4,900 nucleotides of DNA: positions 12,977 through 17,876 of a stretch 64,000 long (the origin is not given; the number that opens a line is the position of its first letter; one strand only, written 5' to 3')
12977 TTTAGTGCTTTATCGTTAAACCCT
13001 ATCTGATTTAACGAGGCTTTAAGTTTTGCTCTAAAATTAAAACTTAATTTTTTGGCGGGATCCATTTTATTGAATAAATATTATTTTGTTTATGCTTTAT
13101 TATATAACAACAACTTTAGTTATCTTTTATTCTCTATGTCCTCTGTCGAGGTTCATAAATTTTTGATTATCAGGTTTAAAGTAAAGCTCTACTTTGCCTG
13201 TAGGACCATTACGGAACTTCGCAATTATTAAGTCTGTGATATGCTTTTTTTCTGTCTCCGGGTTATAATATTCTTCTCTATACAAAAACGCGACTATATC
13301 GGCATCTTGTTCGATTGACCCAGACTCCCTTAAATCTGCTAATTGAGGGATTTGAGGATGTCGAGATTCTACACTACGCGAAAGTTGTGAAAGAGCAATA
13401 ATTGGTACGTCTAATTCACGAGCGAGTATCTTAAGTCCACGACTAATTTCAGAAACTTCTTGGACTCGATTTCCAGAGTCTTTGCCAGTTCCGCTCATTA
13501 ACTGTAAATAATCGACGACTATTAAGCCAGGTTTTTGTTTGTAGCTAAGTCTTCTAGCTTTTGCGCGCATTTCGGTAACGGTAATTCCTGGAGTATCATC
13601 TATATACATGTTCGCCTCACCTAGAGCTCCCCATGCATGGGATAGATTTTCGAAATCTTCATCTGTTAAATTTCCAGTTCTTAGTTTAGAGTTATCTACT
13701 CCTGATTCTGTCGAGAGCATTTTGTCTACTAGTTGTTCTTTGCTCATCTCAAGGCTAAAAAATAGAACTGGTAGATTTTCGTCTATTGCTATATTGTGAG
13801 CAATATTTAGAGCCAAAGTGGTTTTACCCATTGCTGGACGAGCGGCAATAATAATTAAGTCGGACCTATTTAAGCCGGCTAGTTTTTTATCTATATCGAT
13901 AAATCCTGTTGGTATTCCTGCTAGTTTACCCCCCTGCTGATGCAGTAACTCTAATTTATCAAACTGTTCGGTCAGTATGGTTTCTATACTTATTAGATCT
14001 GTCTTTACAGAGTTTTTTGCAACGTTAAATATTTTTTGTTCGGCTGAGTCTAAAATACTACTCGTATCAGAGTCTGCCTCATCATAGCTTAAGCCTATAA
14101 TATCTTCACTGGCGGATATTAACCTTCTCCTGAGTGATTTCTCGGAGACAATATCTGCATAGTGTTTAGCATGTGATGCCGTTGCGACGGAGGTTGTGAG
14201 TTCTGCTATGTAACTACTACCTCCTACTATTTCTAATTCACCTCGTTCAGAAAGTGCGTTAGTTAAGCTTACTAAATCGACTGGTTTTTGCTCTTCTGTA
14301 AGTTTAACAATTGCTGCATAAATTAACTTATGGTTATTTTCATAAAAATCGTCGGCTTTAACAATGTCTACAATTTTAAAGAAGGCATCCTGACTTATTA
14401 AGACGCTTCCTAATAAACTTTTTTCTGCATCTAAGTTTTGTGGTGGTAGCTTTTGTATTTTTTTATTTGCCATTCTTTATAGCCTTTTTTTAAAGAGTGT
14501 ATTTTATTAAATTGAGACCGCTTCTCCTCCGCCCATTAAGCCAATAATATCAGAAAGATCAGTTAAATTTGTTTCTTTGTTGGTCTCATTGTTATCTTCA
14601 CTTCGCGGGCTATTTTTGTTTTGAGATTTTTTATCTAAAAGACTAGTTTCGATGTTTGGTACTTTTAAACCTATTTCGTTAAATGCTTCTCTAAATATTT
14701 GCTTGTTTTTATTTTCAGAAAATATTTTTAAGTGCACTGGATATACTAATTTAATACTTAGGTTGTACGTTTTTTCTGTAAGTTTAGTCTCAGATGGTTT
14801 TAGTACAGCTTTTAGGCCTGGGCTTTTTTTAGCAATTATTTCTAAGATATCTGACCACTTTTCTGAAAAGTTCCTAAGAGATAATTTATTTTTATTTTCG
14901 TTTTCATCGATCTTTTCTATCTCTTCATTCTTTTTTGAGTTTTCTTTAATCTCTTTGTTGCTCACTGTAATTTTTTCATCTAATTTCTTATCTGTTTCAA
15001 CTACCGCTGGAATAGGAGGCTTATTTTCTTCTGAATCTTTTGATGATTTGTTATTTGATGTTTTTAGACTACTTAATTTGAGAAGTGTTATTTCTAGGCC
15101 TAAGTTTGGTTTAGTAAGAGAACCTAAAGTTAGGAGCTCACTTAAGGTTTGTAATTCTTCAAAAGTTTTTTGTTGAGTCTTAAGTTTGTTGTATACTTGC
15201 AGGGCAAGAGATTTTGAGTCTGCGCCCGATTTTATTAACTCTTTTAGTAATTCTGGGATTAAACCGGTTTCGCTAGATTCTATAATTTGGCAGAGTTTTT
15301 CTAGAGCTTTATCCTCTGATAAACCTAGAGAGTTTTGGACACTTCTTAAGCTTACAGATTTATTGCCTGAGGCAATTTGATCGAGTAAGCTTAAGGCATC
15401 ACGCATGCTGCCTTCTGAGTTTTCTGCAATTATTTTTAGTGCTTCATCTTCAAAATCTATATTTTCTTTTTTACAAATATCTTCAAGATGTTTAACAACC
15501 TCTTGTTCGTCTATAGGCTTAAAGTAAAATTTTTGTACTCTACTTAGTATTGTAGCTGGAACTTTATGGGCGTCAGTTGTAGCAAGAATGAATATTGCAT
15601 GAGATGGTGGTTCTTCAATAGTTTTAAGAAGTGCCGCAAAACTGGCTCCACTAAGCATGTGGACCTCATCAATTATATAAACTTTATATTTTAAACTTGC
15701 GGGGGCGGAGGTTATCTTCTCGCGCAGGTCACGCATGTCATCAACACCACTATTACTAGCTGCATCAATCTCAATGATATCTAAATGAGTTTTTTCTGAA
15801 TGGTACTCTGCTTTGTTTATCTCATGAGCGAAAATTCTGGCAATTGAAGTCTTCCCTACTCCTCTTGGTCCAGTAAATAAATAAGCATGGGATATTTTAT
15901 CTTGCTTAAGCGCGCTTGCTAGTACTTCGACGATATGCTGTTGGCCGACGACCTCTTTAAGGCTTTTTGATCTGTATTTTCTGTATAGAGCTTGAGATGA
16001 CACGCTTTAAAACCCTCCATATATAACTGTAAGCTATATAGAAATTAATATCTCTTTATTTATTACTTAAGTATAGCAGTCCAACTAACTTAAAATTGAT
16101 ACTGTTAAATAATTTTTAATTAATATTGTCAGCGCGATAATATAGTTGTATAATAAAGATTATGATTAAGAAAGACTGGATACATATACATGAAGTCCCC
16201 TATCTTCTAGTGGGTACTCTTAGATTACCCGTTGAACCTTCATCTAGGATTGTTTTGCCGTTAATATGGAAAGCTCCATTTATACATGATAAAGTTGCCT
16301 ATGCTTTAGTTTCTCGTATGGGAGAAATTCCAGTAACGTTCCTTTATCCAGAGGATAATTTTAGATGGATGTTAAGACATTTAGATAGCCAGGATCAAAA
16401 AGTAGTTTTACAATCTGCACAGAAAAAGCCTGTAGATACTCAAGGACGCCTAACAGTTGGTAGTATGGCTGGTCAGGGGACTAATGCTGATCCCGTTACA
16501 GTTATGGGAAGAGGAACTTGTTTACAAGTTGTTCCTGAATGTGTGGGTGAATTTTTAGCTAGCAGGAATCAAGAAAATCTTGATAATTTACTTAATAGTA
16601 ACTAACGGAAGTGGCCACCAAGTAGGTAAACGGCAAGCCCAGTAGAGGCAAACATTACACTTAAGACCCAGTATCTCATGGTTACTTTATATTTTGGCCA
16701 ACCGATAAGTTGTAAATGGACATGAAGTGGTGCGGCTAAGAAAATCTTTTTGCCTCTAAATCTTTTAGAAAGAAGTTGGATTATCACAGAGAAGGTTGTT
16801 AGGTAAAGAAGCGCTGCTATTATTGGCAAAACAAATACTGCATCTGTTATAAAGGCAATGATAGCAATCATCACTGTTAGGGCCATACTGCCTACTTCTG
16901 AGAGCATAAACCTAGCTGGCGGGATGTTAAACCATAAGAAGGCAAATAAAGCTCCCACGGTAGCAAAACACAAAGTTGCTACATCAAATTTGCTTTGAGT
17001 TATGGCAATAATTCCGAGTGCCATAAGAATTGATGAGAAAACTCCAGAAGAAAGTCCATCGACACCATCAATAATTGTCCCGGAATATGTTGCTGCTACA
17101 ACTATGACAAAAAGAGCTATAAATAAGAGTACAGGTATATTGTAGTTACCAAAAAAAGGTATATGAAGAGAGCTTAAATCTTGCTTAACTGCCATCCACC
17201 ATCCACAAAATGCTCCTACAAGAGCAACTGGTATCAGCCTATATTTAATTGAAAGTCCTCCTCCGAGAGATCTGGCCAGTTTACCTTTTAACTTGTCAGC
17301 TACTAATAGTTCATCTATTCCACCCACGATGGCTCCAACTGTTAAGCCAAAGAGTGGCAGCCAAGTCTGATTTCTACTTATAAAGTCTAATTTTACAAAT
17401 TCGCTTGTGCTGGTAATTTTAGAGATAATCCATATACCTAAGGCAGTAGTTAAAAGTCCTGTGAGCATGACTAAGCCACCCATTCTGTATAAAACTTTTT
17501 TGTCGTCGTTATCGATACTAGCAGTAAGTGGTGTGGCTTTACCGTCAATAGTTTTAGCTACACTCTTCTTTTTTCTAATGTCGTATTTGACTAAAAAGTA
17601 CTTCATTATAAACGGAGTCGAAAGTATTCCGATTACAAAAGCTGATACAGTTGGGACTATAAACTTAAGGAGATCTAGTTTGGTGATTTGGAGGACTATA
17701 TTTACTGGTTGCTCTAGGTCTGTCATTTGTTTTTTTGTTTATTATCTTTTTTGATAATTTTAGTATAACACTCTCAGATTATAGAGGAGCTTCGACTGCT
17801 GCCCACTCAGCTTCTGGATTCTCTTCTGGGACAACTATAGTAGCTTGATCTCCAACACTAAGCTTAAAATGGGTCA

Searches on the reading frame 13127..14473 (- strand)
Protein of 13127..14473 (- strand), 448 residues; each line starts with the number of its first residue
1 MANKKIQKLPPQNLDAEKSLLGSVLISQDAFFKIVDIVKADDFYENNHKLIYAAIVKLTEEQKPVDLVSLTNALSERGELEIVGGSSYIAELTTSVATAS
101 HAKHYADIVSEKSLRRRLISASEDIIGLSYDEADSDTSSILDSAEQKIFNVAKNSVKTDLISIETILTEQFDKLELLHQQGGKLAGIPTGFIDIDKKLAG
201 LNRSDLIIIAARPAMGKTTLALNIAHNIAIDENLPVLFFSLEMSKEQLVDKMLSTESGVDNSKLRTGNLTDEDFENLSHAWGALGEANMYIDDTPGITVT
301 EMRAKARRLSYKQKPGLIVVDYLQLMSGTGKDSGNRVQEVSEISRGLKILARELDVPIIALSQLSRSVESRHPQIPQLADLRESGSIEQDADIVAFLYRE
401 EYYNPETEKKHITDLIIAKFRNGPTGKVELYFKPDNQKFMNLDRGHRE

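Call 34: search_protein_families(library=pfam, proteins=[window:13127-14473:-], max_evalue=0.001)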
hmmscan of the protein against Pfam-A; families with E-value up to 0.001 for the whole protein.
window:13127-14473:- (448 aa): 4 families
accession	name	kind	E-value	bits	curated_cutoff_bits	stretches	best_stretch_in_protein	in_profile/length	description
PF03796.21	DnaB_C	-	9.4e-108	359.8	27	1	186-441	1-255/255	DnaB-like helicase C terminal domain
PF00772.26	DnaB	-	9.3e-33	112.8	23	1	10-111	2-103/103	DnaB-like helicase N terminal domain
PF13481.12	AAA_25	-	1.3e-12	48.2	27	1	201-363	30-189/195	AAA domain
PF06745.19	ATPase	-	3.6e-05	23.7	26.6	1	187-265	1-78/231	KaiC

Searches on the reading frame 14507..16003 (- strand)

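Call 34: search_protein_families(library=pfam, proteins=[window:14507-16003:-], max_evalue=0.001)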
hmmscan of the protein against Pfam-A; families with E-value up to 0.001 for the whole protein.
window:14507-16003:- (498 aa): 12 families
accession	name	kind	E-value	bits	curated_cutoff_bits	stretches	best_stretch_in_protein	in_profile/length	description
PF13177.12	DNA_pol3_delta2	-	7.6e-32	111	27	1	20-164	1-160/161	DNA polymerase III, delta subunit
PF22608.2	DNAX_ATPase_lid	-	7.1e-18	64.6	27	1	169-214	2-48/49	DNA polymerase III clamp loader subunit, ATPase lid domain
PF00004.35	AAA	-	1.8e-14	54.8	21.2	1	42-163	2-130/131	ATPase family associated with various cellular activities (AAA)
PF21960.2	RCF1-5-like_lid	-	1e-08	35.4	27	1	173-207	3-38/43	RCF1/5-like, AAA+ ATPase lid domain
PF13173.12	AAA_14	-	6.6e-07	29.8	27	1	40-121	4-78/129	AAA domain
PF05496.18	RuvB_N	-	1e-06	29.1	27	1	11-120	2-99/159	Holliday junction DNA helicase RuvB P-loop domain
PF13401.12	AAA_22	-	3.3e-06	27.9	27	0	42-130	9-109/130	AAA domain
PF06068.19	TIP49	-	6.6e-06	26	23.8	0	102-143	271-311/347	TIP49 P-loop domain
PF13191.12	AAA_16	-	5.4e-05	24.2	32.6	1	18-65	2-51/167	AAA ATPase domain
PF12775.13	AAA_7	-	7.3e-05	22.8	25.8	1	38-117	33-112/181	P-loop containing dynein motor region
PF07728.20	AAA_5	-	0.0002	21.8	22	1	42-131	3-92/139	AAA domain (dynein-related subfamily)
PF05621.17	TniB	-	0.0009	19.2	22.4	0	27-87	25-83/189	Bacterial TniB protein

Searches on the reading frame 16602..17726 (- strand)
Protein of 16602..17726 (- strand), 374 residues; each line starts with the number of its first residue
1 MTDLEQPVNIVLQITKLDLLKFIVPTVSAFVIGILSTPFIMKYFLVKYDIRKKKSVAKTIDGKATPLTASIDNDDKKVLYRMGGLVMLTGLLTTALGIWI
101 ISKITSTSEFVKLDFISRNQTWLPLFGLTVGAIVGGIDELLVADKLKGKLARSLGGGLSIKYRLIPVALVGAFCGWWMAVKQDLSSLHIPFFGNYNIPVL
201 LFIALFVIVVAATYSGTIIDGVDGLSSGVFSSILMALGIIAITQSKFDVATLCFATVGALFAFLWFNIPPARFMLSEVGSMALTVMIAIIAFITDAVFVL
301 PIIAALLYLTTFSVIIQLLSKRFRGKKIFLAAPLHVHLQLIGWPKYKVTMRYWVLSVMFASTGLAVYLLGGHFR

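Call 13: search_protein_families(library=pfam, proteins=[window:16602-17726:-], max_evalue=0.001)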
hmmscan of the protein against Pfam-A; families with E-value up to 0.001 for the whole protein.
window:16602-17726:- (374 aa): 1 family
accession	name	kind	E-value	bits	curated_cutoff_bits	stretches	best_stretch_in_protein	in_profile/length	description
PF00953.26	Glycos_transf_4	-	1.7e-18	67.6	27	1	125-293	5-158/160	Glycosyl transferase family 4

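Call 75: search_protein_families(library=ncbifam, proteins=[window:16602-17726:-], max_evalue=0.001)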
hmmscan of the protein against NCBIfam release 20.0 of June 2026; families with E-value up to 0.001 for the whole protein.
window:16602-17726:- (374 aa): 2 families
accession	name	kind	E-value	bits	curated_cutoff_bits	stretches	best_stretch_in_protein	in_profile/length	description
TIGR00445.1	mraY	equivalog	9.7e-35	120.6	192.05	1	149-365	83-316/321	phospho-N-acetylmuramoyl-pentapeptide-transferase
NF053644.1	MraY_archaea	equivalog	9.2e-15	54.8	450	1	191-364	172-340/340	pseudomurein biosynthesis MraY family phospho-N-acetylmuramoyl-pentapeptide-transferase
